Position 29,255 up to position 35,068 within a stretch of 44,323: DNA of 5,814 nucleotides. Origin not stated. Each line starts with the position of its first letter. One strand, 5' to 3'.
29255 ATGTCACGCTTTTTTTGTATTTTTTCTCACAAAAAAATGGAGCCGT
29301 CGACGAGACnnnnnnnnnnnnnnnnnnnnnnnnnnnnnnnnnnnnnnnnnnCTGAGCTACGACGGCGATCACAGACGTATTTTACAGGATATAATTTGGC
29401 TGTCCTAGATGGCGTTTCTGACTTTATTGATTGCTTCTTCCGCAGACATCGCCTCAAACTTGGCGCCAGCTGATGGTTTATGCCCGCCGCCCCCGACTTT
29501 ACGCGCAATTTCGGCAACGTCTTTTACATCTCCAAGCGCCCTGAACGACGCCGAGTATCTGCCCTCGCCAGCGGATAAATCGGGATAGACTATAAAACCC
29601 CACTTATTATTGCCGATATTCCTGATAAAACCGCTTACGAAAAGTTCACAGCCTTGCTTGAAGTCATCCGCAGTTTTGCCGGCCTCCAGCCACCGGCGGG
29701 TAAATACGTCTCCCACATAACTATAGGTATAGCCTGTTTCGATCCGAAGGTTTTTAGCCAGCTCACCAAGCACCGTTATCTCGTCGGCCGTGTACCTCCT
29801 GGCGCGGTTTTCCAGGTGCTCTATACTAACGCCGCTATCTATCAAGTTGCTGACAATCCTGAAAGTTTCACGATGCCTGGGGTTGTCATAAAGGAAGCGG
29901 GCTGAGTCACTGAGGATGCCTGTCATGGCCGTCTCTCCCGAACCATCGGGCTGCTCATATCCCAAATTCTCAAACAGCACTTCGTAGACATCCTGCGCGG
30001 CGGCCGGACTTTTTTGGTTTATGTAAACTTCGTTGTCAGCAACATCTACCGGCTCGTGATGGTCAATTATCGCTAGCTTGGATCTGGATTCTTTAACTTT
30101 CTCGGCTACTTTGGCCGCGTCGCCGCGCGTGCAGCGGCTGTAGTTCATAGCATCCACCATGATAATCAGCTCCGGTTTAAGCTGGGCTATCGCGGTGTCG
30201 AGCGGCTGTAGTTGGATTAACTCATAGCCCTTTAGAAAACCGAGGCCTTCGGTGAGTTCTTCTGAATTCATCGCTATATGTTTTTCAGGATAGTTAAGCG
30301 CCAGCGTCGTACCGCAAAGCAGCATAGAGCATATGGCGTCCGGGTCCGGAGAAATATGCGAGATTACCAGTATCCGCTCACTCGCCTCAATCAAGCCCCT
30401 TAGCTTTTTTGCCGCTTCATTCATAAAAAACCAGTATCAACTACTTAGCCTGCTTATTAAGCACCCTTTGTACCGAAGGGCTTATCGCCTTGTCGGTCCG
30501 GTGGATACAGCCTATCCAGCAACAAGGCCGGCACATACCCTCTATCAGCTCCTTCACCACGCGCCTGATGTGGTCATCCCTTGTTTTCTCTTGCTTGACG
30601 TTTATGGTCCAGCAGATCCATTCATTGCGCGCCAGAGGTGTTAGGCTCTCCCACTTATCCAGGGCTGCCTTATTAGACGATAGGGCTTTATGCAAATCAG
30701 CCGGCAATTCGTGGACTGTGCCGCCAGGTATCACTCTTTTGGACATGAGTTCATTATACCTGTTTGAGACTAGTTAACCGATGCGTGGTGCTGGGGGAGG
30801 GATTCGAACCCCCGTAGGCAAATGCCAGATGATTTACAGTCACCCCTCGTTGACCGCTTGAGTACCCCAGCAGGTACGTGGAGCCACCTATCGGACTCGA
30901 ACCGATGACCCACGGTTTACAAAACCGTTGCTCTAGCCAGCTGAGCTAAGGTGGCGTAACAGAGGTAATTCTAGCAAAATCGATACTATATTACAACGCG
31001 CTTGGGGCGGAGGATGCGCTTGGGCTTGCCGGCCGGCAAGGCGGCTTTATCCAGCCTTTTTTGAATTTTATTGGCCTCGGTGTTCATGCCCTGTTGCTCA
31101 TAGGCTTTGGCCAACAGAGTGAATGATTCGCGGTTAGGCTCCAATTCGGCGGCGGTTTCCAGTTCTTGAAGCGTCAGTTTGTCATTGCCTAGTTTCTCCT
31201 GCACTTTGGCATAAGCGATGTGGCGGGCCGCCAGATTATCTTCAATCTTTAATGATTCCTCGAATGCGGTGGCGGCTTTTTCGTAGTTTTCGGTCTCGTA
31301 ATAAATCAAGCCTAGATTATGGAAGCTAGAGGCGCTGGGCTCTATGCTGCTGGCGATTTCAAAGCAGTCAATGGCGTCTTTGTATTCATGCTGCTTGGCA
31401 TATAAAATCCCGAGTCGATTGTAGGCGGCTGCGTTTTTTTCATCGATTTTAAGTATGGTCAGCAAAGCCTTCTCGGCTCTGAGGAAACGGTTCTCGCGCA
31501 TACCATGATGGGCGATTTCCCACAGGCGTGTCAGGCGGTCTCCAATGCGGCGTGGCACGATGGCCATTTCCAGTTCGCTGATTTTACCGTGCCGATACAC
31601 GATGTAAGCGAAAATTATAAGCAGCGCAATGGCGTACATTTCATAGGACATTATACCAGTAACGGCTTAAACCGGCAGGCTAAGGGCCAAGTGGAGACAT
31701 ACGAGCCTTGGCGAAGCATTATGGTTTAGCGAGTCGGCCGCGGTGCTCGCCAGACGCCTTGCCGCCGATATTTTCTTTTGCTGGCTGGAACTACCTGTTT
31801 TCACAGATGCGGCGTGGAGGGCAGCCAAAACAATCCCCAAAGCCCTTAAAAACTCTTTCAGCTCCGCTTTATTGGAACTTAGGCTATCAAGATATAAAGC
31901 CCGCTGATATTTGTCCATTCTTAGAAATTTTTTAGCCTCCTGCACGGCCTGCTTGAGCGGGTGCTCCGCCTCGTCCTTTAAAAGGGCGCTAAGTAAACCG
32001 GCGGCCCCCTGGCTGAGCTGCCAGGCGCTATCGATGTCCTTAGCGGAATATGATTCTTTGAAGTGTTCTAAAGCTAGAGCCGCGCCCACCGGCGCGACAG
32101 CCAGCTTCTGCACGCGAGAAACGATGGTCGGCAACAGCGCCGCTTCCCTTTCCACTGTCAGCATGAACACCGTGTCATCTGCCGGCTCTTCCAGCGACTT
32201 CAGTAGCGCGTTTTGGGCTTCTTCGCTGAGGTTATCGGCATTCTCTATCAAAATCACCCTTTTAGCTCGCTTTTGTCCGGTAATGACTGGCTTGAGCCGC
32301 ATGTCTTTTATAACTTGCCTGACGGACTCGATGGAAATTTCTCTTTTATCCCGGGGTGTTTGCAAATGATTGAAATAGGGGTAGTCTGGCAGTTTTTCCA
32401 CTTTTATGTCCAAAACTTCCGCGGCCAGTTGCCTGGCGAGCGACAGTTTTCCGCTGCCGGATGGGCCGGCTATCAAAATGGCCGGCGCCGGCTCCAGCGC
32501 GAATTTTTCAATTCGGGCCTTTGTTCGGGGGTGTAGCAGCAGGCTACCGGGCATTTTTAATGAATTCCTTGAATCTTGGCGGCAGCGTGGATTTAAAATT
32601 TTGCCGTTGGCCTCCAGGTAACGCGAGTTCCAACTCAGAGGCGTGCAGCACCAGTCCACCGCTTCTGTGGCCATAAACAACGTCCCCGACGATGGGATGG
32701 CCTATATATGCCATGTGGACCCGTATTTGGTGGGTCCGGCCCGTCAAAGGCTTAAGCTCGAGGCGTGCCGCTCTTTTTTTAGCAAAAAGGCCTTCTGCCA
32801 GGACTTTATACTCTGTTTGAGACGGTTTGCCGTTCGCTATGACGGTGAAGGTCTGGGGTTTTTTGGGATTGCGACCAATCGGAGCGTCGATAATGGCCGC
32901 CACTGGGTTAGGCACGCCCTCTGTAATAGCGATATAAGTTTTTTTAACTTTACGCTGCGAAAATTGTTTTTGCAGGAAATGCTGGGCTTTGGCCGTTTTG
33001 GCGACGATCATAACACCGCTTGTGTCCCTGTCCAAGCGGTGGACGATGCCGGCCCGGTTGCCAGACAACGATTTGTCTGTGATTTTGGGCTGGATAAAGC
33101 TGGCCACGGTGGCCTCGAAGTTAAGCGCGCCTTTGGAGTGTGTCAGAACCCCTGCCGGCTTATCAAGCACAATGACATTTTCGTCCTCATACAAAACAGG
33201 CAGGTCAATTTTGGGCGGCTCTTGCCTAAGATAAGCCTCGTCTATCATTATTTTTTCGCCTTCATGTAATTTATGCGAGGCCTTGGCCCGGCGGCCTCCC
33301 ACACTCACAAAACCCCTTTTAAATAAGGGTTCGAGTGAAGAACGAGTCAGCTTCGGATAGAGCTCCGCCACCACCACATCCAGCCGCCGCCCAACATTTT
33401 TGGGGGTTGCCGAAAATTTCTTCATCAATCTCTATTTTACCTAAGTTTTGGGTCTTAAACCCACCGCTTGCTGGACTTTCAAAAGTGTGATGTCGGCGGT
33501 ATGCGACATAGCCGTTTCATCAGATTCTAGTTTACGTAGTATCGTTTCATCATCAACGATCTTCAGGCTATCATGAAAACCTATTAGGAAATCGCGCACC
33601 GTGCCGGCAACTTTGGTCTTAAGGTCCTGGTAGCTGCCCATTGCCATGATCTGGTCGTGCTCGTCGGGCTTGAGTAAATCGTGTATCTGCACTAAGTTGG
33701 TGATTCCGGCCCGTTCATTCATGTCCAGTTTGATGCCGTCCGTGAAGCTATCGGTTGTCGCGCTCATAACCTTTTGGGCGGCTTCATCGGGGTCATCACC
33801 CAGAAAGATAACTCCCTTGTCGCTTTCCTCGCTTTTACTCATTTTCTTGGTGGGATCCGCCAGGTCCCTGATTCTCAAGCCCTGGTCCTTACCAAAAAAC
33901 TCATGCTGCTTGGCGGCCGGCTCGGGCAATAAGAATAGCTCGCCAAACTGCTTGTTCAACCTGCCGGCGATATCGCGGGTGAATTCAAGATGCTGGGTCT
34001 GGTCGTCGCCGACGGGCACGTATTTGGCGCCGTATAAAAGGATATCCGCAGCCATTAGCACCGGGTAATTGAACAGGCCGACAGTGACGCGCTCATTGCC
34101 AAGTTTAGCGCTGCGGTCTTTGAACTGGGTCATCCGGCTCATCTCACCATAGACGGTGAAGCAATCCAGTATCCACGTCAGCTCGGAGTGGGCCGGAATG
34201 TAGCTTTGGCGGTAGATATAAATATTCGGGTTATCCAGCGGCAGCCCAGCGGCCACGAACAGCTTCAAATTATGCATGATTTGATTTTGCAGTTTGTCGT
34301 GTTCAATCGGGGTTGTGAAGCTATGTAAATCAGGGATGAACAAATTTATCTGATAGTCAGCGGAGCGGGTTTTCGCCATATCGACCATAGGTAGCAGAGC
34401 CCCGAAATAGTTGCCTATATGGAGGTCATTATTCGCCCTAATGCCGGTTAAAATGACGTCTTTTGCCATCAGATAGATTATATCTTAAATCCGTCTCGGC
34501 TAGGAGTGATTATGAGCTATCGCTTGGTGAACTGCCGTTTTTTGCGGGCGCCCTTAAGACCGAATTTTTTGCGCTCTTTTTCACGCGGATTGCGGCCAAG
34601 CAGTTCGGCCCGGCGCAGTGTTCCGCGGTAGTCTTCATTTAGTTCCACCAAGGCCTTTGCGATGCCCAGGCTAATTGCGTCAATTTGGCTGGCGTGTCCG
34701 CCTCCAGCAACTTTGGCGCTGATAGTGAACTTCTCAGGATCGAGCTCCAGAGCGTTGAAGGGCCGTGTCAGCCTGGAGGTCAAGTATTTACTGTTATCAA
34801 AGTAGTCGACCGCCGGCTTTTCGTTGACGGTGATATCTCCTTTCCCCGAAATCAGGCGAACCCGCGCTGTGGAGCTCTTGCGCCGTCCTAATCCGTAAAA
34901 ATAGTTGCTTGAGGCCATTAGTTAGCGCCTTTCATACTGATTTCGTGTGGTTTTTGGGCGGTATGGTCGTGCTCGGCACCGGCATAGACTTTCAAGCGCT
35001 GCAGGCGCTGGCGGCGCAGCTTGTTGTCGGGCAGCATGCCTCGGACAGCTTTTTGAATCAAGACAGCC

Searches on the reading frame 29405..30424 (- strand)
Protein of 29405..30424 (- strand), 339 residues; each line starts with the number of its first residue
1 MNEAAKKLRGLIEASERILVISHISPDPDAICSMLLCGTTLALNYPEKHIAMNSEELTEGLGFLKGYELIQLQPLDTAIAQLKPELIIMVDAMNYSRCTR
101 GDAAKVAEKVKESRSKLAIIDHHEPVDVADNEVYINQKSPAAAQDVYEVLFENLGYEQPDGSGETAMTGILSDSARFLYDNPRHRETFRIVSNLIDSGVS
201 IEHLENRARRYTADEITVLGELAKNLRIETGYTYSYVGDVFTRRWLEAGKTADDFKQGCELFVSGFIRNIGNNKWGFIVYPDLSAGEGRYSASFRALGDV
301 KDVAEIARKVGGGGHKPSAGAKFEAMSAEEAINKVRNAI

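Call 25: search_protein_families(library=pfam, proteins=[window:29405-30424:-], max_evalue=0.00001)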
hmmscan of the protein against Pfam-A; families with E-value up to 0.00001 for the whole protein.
window:29405-30424:- (339 aa): 2 families
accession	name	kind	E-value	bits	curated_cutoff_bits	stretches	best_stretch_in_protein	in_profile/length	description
PF01368.27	DHH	-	1.3e-11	45.2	28.1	1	17-151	1-103/125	DHH family, N-terminal domain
PF02272.25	DHHA1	-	5.5e-06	27.2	25.9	0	248-337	18-98/102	DHHA1 domain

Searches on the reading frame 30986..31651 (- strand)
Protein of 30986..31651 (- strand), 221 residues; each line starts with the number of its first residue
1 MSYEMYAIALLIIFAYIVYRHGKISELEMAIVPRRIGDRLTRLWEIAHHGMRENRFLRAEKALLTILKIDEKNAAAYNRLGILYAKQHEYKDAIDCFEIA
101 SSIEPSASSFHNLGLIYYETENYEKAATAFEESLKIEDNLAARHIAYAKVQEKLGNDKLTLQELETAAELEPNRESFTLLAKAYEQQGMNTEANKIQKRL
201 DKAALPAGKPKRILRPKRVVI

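Call 25: search_protein_families(library=pfam, proteins=[window:30986-31651:-], max_evalue=0.00001)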
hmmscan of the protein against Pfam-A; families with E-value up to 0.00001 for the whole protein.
window:30986-31651:- (221 aa): 13 families
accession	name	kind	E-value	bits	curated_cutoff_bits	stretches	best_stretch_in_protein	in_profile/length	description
PF07719.23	TPR_2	-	1.8e-15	56.1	27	2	109-139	3-33/34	Tetratricopeptide repeat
PF00515.34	TPR_1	-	3.6e-15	55.5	27.8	2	74-105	1-32/34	Tetratricopeptide repeat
PF13424.12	TPR_12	-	1.2e-11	45.1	30.1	1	107-170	3-67/77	Tetratricopeptide repeat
PF13181.12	TPR_8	-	3.7e-11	42.7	25.7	0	107-138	1-32/34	Tetratricopeptide repeat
PF13414.12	TPR_11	-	2e-10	40.6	26.8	0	114-155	1-42/42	TPR repeat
PF13374.12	TPR_10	-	3.7e-09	36.7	27.5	0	107-136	2-31/42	Tetratricopeptide repeat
PF13176.12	TPR_7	-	9.7e-09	35.1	27.9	0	110-137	2-29/36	Tetratricopeptide repeat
PF14559.12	TPR_19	-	1.5e-08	35.3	25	0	52-112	3-63/68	Tetratricopeptide repeat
PF13432.12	TPR_16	-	3.9e-08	34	32.7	0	51-98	8-55/65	Tetratricopeptide repeat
PF13371.12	TPR_9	-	7.1e-08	32.8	35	0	51-108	6-63/73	Tetratricopeptide repeat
PF23914.1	TPR_CcmH_CycH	-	2e-07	31.4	42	0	112-201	55-148/158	Cytochrome c-type biogenesis protein H TPR domain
PF13428.12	TPR_14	-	9e-07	29.4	23.5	0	113-149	7-43/44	Tetratricopeptide repeat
PF13431.12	TPR_17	-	2.1e-06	28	24.4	0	63-94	2-33/34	Tetratricopeptide repeat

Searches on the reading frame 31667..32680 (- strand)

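Call 25: search_protein_families(library=pfam, proteins=[window:31667-32680:-], max_evalue=0.00001)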
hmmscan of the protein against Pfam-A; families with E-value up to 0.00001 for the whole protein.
window:31667-32680:- (337 aa): 2 families
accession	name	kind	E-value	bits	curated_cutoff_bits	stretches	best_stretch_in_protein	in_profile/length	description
PF13177.12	DNA_pol3_delta2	-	1.6e-26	93.7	27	1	65-197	19-159/161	DNA polymerase III, delta subunit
PF00004.35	AAA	-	5.7e-07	30.5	21.2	1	68-193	1-126/131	ATPase family associated with various cellular activities (AAA)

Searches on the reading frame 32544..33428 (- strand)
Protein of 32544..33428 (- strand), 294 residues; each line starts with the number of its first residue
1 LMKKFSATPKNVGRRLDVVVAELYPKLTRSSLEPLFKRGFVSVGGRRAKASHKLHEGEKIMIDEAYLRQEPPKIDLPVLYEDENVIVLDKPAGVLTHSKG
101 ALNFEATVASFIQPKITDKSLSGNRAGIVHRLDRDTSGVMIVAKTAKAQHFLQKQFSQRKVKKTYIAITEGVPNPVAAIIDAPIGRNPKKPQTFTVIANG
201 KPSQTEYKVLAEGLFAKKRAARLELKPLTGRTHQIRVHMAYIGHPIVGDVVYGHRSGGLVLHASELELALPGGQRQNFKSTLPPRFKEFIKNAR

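Call 25: search_protein_families(library=pfam, proteins=[window:32544-33428:-], max_evalue=0.00001)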
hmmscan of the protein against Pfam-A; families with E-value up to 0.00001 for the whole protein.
window:32544-33428:- (294 aa): 1 family
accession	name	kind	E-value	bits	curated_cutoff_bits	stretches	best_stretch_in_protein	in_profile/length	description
PF00849.27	PseudoU_synth_2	-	1.7e-35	123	26.8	1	84-240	1-151/152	RNA pseudouridylate synthase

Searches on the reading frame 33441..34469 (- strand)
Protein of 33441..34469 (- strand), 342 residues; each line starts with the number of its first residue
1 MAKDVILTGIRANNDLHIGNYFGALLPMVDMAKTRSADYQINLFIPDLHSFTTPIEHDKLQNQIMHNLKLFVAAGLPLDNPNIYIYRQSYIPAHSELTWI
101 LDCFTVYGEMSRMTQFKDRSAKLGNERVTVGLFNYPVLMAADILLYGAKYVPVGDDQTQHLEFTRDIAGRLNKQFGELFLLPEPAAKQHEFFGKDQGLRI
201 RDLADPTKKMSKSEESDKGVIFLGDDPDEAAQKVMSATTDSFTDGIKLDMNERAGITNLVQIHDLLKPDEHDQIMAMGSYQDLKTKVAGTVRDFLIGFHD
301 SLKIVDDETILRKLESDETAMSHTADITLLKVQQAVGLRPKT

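Call 81: search_protein_families(library=pfam, proteins=[window:33441-34469:-], max_evalue=0.00001)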
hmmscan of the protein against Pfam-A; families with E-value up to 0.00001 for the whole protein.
window:33441-34469:- (342 aa): 1 family
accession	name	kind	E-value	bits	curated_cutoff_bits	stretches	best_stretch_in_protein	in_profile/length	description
PF00579.31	tRNA-synt_1b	-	4.7e-53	180.8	21.1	1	6-271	8-258/292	tRNA synthetases class I (W and Y)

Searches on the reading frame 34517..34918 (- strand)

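Call 81: search_protein_families(library=pfam, proteins=[window:34517-34918:-], max_evalue=0.00001)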
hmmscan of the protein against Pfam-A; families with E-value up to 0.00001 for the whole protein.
window:34517-34918:- (133 aa): 1 family
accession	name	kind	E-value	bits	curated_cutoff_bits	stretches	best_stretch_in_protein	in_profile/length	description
PF00380.25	Ribosomal_S9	-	4e-39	134.3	22.5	1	11-133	1-121/121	Ribosomal protein S9/S16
